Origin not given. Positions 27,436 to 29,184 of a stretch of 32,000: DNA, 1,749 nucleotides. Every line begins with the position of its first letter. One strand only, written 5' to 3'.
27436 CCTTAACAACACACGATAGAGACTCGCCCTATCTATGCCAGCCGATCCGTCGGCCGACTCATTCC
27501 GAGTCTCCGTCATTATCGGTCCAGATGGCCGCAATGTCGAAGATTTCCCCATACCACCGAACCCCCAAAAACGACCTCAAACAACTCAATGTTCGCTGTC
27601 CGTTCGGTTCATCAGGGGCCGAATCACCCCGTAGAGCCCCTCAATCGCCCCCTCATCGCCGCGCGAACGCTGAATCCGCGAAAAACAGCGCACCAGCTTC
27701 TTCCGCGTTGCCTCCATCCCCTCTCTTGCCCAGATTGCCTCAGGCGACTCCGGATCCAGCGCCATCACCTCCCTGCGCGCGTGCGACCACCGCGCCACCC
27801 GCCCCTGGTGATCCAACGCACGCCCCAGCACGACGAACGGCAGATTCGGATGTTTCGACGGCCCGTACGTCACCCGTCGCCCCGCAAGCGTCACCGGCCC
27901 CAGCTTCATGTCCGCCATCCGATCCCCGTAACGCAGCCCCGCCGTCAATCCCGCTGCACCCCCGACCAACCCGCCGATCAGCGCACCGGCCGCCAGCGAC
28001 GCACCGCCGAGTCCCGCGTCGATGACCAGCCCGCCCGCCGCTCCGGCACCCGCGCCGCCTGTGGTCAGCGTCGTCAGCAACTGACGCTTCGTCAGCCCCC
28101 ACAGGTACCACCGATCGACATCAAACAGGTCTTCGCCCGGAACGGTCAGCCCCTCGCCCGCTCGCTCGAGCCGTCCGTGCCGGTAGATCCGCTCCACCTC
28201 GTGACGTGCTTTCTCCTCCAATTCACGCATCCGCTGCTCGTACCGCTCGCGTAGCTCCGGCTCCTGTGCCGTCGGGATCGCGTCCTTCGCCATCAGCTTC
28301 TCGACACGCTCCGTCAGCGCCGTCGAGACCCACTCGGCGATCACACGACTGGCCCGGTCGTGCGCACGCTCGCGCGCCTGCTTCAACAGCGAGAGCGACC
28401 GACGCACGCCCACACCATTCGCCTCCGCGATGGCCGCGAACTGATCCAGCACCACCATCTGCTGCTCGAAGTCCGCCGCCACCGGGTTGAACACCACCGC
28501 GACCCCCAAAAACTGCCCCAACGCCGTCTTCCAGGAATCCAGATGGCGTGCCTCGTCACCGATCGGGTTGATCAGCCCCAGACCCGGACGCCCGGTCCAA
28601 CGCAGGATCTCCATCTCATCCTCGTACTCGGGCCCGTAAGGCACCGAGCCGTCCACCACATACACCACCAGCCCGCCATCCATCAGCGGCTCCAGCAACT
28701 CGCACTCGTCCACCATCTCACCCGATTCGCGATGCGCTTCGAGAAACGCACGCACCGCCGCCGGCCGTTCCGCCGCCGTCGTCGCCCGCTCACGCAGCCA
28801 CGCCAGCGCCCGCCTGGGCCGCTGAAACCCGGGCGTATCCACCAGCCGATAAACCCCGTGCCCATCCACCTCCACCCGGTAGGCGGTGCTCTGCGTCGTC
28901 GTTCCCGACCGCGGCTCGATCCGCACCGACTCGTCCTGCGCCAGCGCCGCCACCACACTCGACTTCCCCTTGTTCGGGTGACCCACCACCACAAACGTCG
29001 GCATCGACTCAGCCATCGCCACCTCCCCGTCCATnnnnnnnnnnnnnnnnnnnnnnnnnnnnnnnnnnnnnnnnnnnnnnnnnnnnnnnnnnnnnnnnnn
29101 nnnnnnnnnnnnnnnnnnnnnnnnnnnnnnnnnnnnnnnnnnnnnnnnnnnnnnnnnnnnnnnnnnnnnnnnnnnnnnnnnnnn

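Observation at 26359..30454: Uncharacterised three-gene membrane GTPase module directly upstream of the giant surface protein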

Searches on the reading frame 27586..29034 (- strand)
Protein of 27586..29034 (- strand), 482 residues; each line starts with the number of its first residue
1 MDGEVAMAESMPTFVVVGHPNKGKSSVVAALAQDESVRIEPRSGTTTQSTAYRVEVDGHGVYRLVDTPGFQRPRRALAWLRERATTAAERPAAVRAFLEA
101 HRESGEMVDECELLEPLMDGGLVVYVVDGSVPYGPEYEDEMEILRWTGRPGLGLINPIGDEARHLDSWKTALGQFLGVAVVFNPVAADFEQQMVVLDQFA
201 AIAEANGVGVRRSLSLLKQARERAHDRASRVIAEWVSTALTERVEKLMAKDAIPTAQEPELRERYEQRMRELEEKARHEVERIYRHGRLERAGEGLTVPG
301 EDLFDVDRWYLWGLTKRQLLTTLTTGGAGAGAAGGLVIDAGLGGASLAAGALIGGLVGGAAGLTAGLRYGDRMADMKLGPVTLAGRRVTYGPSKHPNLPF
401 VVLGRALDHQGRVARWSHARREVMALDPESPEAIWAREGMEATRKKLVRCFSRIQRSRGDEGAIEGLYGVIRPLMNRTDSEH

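Call 5: search_protein_families(library=pfam, proteins=[window:27586-29034:-], max_evalue=0.01)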
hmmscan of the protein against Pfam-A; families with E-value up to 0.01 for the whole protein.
window:27586-29034:- (482 aa): 5 families
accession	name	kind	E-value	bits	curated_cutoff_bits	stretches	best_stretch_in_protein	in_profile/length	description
PF11981.13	DUF3482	-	1.1e-42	146.9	29.2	1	170-455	2-266/293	Domain of unknown function (DUF3482)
PF01926.29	MMR_HSR1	-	6.1e-12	46.1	21.9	1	14-97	2-81/113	50S ribosome-binding GTPase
PF02421.24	FeoB_N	-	0.00072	19.5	27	1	13-70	2-57/156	Ferrous iron transport protein B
PF00350.29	Dynamin_N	-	0.003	18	27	0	15-41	2-28/168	Dynamin family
PF03193.22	RsgA_GTPase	-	0.0063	16.8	30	0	13-72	108-170/174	RsgA GTPase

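Call 6: search_protein_families(library=ncbifam, proteins=[window:27586-29034:-], max_evalue=0.01)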
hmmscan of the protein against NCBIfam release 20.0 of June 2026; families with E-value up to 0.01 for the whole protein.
window:27586-29034:- (482 aa): 15 families
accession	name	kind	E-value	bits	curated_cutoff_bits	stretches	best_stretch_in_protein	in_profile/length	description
TIGR03594.1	GTPase_EngA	equivalog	3e-10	39.7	306.7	1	12-75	176-238/432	ribosome biogenesis GTPase Der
TIGR00231.1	small_GTP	domain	7e-08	32.4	42.5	1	15-80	7-72/164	GTP-binding protein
NF002828.0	PRK03003.1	equivalog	8.1e-08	31.3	631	1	15-73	217-274/477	ribosome biogenesis GTPase Der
TIGR03918.1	GTP_HydF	equivalog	1.1e-07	31.1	325.55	1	13-88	9-83/392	[FeFe] hydrogenase H-cluster maturation GTPase HydF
NF000908.1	PRK00089.1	equivalog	5.5e-07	29.2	237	1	15-101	7-93/291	GTPase Era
NF003661.0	PRK05291.1-3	equivalog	2.4e-06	27.2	380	1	14-71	219-275/448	tRNA uridine-5-carboxymethylaminomethyl(34) synthesis GTPase MnmE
TIGR03596.1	GTPase_YlqF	equivalog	3e-06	26.8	208.2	1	12-71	119-174/276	ribosome biogenesis GTPase YlqF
NF007071.0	PRK09518.1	equivalog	1.1e-05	24.2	953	1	9-75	442-507/706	bifunctional cytidylate kinase/GTPase Der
TIGR00436.1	era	equivalog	2.3e-05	23.9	116.25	1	16-80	5-68/270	GTPase Era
NF003255.0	PRK04213.1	equivalog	5.3e-05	22.6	164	1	9-70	7-62/204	GTP-binding protein EngB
TIGR03598.1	GTPase_YsxC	equivalog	0.00015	21.5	124.45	1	8-70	15-74/186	ribosome biogenesis GTP-binding protein YihA/YsxC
TIGR00450.1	mnmE_trmE_thdF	equivalog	0.00021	20.5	252.6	1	14-72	212-269/446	tRNA uridine-5-carboxymethylaminomethyl(34) synthesis GTPase MnmE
TIGR03156.1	GTP_HflX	equivalog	0.0029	16.6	216.75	1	9-71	187-248/351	GTPase HflX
TIGR00487.1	IF-2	equivalog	0.0029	16.4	424.4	1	7-83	83-154/587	translation initiation factor IF-2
TIGR03597.1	GTPase_YqeH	equivalog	0.0033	16.7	297.4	1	14-85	158-230/361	ribosome biogenesis GTPase YqeH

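Call 9: find_homologous_proteins(query=window:27586-29016:-, max_evalue=0.00001)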
Query window:27586-29016:- (476 aa): 3354 proteins with E <= 0.00001 among 8000 candidates; the best 120 are listed.
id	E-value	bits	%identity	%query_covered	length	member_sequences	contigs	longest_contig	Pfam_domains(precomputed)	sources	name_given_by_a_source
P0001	0.0e+0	1058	100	100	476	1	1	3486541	PF11981.14,PF01926.30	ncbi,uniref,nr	ncbi:DUF3482 domain-containing protein [Mucisphaera calidilacus]|uniref:GTP-binding protein Der n=1 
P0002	2.6e-235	799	74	100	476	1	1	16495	PF11981.14,PF01926.30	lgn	-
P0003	3.4e-212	723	70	99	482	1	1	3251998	PF11981.14,PF01926.30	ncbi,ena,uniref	ncbi:DUF3482 domain-containing protein [Mucisphaera sp.]|uniref:DUF3482 domain-containing protein n=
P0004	5.8e-202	689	66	99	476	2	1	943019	PF11981.14,PF01926.30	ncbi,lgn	ncbi:MAG: DUF3482 domain-containing protein [Phycisphaeraceae bacterium]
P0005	4.0e-122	426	46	99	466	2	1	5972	PF11981.14,PF01926.30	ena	-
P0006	1.1e-118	415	46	99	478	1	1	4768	PF11981.14,PF01926.30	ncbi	-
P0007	1.1e-117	412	45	99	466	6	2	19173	PF11981.14,PF01926.30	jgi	-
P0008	2.3e-117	410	44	99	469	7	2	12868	PF11981.14,PF01926.30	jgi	jgi:hypothetical protein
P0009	2.4e-116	407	45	99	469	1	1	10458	PF11981.14,PF01926.30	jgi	jgi:hypothetical protein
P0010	5.6e-116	406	44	99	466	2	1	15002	PF11981.14,PF01926.30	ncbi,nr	ncbi:MAG: GTPase/DUF3482 domain-containing protein [Gammaproteobacteria bacterium]|nr:GTPase/DUF3482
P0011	5.6e-116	406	45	99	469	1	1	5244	PF11981.14,PF01926.30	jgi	jgi:hypothetical protein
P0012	8.2e-116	405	45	95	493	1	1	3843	PF11981.14,PF01926.30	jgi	jgi:hypothetical protein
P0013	9.3e-116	405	45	96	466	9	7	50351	PF11981.14,PF01926.30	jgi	jgi:GTPase SAR1 family protein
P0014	1.2e-115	405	48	93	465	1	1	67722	PF11981.14,PF01926.30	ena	-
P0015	1.4e-115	405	44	99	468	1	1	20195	PF11981.14,PF01926.30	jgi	jgi:hypothetical protein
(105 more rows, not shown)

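Call 11: find_encoding_contigs(protein=P0003, flank=10000, max_places=2)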
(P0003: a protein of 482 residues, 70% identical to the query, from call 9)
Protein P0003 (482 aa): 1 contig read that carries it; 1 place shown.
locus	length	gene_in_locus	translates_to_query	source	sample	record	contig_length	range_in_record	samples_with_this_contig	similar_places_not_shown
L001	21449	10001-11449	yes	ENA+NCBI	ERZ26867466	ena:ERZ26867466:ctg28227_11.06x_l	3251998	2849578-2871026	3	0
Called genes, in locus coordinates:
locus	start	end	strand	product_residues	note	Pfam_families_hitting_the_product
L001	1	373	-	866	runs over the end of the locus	PF00263:Secretin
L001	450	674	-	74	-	PF14815:NUDIX_4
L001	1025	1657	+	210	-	-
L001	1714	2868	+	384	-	PF09982:LpxR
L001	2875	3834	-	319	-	PF00140:Sigma70_r1_2, PF04542:Sigma70_r2, PF04539:Sigma70_r3, PF04545:Sigma70_r4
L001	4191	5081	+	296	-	PF02401:LYTB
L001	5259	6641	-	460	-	-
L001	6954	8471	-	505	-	PF08668:HDOD, PF00990:GGDEF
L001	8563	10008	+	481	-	PF11067:DUF2868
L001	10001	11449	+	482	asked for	PF01926:MMR_HSR1, PF11981:DUF3482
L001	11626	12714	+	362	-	-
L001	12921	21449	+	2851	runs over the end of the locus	PF00160:Pro_isomerase, PF07705:CARDB (faint), PF00160:Pro_isomerase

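Call 12: find_encoding_contigs(protein=P0004, flank=10000, max_places=2)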
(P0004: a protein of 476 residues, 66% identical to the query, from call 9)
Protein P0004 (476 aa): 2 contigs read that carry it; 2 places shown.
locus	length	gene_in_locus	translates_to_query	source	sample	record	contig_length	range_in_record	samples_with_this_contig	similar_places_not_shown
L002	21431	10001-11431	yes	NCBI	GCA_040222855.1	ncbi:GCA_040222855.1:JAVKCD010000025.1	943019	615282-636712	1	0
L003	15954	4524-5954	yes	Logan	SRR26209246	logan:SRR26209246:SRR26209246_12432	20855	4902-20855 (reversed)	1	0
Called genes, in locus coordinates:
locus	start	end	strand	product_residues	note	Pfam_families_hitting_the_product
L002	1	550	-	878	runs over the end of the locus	PF00263:Secretin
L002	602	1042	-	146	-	PF00293:NUDIX, PF14815:NUDIX_4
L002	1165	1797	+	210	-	-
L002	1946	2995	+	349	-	PF09982:LpxR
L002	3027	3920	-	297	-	PF00140:Sigma70_r1_2, PF04542:Sigma70_r2, PF04539:Sigma70_r3, PF04545:Sigma70_r4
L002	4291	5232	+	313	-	PF02401:LYTB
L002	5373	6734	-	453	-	-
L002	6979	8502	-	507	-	PF08668:HDOD, PF00990:GGDEF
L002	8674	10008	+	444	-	PF11067:DUF2868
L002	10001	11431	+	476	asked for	PF01926:MMR_HSR1, PF11981:DUF3482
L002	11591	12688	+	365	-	-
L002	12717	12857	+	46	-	-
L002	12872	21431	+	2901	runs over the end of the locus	PF00160:Pro_isomerase, PF15418:DUF4625 (faint), PF10633:NPCBM_assoc (faint), PF16116:DUF4832 (faint), PF07705:CARDB, PF00160:Pro_isomerase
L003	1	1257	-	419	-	?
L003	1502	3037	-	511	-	PF08668:HDOD, PF00990:GGDEF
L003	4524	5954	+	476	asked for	PF01926:MMR_HSR1, PF11981:DUF3482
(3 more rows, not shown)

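Call 13: find_encoding_contigs(protein=P0002, flank=10000, max_places=2)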
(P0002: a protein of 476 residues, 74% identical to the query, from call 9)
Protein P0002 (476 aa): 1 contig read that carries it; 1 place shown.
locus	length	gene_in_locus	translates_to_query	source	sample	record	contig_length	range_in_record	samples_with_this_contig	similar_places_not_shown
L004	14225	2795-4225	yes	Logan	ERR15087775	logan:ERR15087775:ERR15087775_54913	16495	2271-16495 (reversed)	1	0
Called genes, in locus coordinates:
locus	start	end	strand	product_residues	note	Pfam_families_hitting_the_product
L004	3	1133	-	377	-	?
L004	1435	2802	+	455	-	PF11067:DUF2868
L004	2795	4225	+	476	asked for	PF01926:MMR_HSR1, PF11981:DUF3482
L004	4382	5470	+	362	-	-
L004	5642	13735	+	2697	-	PF00160:Pro_isomerase, PF10633:NPCBM_assoc (faint), PF07705:CARDB (faint), PF16116:DUF4832 (faint), PF00160:Pro_isomerase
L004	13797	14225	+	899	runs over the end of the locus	?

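Call 15: find_related_loci(query=A1, collection=genome_contigs, flank=10000)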
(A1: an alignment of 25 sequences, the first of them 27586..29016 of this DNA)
Query A1 (476 aa) in genome_contigs; peptide patterns used: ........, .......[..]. (x = any residue, [..] = any of these).
600 stretches matched a pattern (row limit reached: there are more); 588 encode a relative of the query (tblastn E <= 1e-3); the best 80 are kept; 80 distinct loci.
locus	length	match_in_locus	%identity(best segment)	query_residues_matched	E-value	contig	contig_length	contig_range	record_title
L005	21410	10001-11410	70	5-475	0e+0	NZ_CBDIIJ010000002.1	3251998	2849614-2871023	MAG: Mucisphaera sp. isolate e74750a0-4925-4113-9a6d-5b4dc61a6ea5 contig_2, whole genome shotgun sequence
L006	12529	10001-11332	45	4-459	2e-116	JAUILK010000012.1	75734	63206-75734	MAG: Gammaproteobacteria bacterium isolate Co_bin.43 NODE_2855_length_75734_cov_1.687106, whole genome shotgun sequence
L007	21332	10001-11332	44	4-459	9e-116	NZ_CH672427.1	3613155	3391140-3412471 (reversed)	Nitrococcus mobilis Nb-231 scf_1099646003885, whole genome shotgun sequence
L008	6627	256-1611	44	1-461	2e-113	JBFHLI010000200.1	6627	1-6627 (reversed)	MAG: Gammaproteobacteria bacterium isolate Mix_sand07.2021.05.Z.24 k141_881324_length_6627_cov_11.9528, whole genome sho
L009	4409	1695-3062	40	1-465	1e-111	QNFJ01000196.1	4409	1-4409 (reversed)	MAG: Gammaproteobacteria bacterium isolate B19_G6 B19_Guay6_scaffold_28942, whole genome shotgun sequence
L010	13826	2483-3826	46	4-459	8e-111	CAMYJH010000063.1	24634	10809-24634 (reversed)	MAG: uncultured Gammaproteobacteria bacterium isolate ES_M_Gamma_018 genome assembly, contig: scaffold_4872, whole genom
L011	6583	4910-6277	40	6-472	2e-110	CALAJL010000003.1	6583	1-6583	MAG: uncultured Gammaproteobacteria bacterium isolate L1_Bin_METABAT__212_1 genome assembly, contig: c_000001161673, who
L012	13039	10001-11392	43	1-470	1e-109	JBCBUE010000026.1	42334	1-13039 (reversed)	MAG: Planctomycetota bacterium isolate J06639_9 NODE_26_length_42334_cov_9.197311, whole genome shotgun sequence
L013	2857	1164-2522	41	6-469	8e-114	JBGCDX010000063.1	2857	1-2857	MAG: Gammaproteobacteria bacterium isolate SGMAG-62 contig63, whole genome shotgun sequence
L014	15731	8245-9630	40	4-475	9e-108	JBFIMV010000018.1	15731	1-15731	MAG: Desulfuromonadales bacterium isolate Mix_sand12.2021.10.G.39 k141_2326947_length_15731_cov_20.6250, whole genome sh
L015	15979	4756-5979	45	4-420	2e-107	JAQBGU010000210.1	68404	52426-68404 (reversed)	MAG: Deltaproteobacteria bacterium isolate MAG_451_bin-01 451_bin-01_ctg-210, whole genome shotgun sequence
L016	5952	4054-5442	42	4-476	1e-106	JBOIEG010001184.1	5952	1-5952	MAG: Gammaproteobacteria bacterium isolate H1-B1_maxbin2.bin.5_sub k127_510393, whole genome shotgun sequence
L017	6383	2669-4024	42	4-466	1e-106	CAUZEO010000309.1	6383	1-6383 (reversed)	MAG: Kiritimatiellia bacterium isolate CB27_Tmax.59 genome assembly, contig: Ga0310121_10012992, whole genome shotgun se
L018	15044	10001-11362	40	5-469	2e-106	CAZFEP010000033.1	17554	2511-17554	MAG TPA_asm: uncultured Thiotrichales bacterium isolate SRP268394_co2_143 genome assembly, contig: NODE_4962_length_1755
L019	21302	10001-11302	45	6-450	8e-106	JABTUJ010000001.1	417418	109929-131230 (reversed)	MAG: Verrucomicrobiales bacterium isolate H5_VER1 seq001, whole genome shotgun sequence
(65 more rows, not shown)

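Call 20: predict_structure(alignment_id=A1)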
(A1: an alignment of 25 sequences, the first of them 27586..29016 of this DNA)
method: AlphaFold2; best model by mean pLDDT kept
length: 476 residues; sequences in the alignment: 25
mean_pLDDT: 82.8   pTM: 0.79
mean pLDDT of the five models: 82.8, 81.0, 80.1, 79.7, 78.2
residues with pLDDT >= 90: 254; 70-90: 131; 50-70: 52; < 50: 39
segments of 3 or more residues with pLDDT < 50: 321-356
pLDDT, mean of each block of 10 residues (from residue 1): 76 90 94 80 92 91 93 95 95 92 95 95 86 93 93 79 91 93 93 89 85 93 97 93 83 91 93 96 84 74 67 60 39 32 39 48 54 64 87 90 92 91 74 87 94 92 92 68
secondary structure, 60 per line:
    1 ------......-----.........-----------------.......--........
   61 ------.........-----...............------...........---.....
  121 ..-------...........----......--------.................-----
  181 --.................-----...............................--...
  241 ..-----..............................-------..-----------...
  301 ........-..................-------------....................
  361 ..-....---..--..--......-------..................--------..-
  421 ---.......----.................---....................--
elements in order: E7-12 H18-26 E44-50 E53-60 H67-75 H81-95 H102-112 E116-122 H130-140 E145-150 H159-170 E171-175 H183-199 H205-235 E238-242 H248-277 E298-304 H310-327 H341-362 H364-367 E379-384 H392-409 H424-430 H435-451 H455-474

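Call 23: search_solved_structures(query=A1, max_evalue=0.01)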
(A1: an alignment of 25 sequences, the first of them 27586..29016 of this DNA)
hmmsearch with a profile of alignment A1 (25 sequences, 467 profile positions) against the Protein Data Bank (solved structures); distinct sequences matched with E-value up to 0.01: 45.
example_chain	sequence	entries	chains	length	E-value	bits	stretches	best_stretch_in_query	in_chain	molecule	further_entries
5dn8_A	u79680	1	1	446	2e-15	59.8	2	7-114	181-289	GTPase Der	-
3j8g_X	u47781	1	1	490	1.5e-13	53.7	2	6-68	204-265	GTPase Der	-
2hjg_A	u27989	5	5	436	1.5e-13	53.6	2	6-74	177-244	GTP-binding protein engA | GTPase Der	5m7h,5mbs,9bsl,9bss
4dcs_A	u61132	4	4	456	1.6e-13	53.6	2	6-74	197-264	GTP-BINDING PROTEIN ENGA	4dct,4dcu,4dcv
9bs0_W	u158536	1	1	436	4.4e-13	52.1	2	6-71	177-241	GTPase Der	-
6xrs_A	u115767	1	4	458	4.4e-13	52.1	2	3-68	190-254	GTPase Der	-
1mky_A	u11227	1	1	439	4.4e-11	45.5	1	6-69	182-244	Probable GTP-binding protein engA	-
7am2_BU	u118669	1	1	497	3.8e-07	32.5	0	7-67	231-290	GTPase Der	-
7aoi_XL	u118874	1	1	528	7.3e-06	28.3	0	7-67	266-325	GTP-binding protein, putative,mt-EngA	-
1rfl_A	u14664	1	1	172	8.9e-06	28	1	7-67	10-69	Probable tRNA modification GTPase trmE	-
2gj8_A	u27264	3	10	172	9.4e-06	27.9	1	7-67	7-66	tRNA modification GTPase trmE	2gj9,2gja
6yxx_EA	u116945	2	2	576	9.6e-06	27.9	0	7-67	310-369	mt-EngA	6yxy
2dyk_A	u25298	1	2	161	1.9e-05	26.9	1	7-93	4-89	GTP-binding protein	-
9hip_A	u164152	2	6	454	3.2e-05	26.2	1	7-67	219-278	tRNA modification GTPase MnmE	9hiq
1wf3_A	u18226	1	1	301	3.2e-05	26.2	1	7-111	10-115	GTP-binding protein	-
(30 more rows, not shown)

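Call 24: fold_search(model_id=the predicted structure, library=pdb)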
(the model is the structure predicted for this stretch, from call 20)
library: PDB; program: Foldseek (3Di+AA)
matches with E <= 10: 1003; with E <= 0.001: 44
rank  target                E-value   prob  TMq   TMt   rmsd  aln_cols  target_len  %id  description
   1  9bsl_W                6.5e-06  1.00  0.29  0.33   6.5       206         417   14  45SRbgA particle in complex with RbgA and YphC. Class A (released 2024-12-25)
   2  3iev_A                7.2e-06  1.00  0.29  0.44  15.3       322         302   17  Crystal Structure of ERA in Complex with MgGNP and the 3' End of 16S rRNA (released 2009-08-25)
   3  7c1o                  1.0e-05  1.00  0.27  0.41  15.7       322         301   16  Crystal structure of Aquifex aeolicus Era Y63A bound to GDP.AlF4- (released 2021-05-12)
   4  9bs0_W                1.3e-05  1.00  0.28  0.32   5.4       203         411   16  YphC-treated 45SYphC particle. Class 5 (released 2024-12-25)
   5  3pqc_A                1.7e-05  1.00  0.29  0.66   5.2       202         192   16  Crystal structure of Thermotoga maritima ribosome biogenesis GTP-binding protein EngB (YsxC/YihA) in complex with GDP (released 2011-06-08)
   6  6yxy_EQ               1.9e-05  1.00  0.28  0.29  29.2       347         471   19  State B of the Trypanosoma brucei mitoribosomal large subunit assembly intermediate (released 2020-10-14)
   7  6yxx_EA               2.7e-05  1.00  0.30  0.27   4.1       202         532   16  State A of the Trypanosoma brucei mitoribosomal large subunit assembly intermediate (released 2020-10-14)
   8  2gj8_D                3.8e-05  1.00  0.20  0.52   7.7       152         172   22  Structure of the MnmE G-domain in complex with GDP*AlF4-, Mg2+ and K+ (released 2006-07-04)
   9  8fl2_SR               3.8e-05  1.00  0.27  0.22   6.6       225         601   16  Human nuclear pre-60S ribosomal subunit (State I1) (released 2023-07-12)
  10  9g5e_7                4.3e-05  1.00  0.28  0.30   4.9       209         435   15  Translation-initiation state of human mitochondrial ribosome small subunit (State F) (released 2025-04-23)
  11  3jcj_f                4.5e-05  1.00  0.27  0.25   5.7       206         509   18  Structures of ribosome-bound initiation factor 2 reveal the mechanism of subunit association (released 2016-03-09)
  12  3jct_b                5.0e-05  1.00  0.26  0.20   5.5       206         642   17  Cryo-em structure of eukaryotic pre-60S ribosomal subunits (released 2016-06-01)
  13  5me0_W                5.5e-05  1.00  0.27  0.26   5.7       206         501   18  Structure of the 30S Pre-Initiation Complex 1 (30S IC-1) Stalled by GE81112 (released 2017-01-11)
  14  9a4o_A                9.3e-05  1.00  0.27  0.19   5.3       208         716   14  Integrative model of IF2-TAGH by crosslinking MS and deep learning (released 2024-09-18)
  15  6gaz_BC               1.0e-04  1.00  0.28  0.24   4.7       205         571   16  Unique features of mammalian mitochondrial translation initiation revealed by cryo-EM. This file contains the 28S rib (released 2018-08-08)
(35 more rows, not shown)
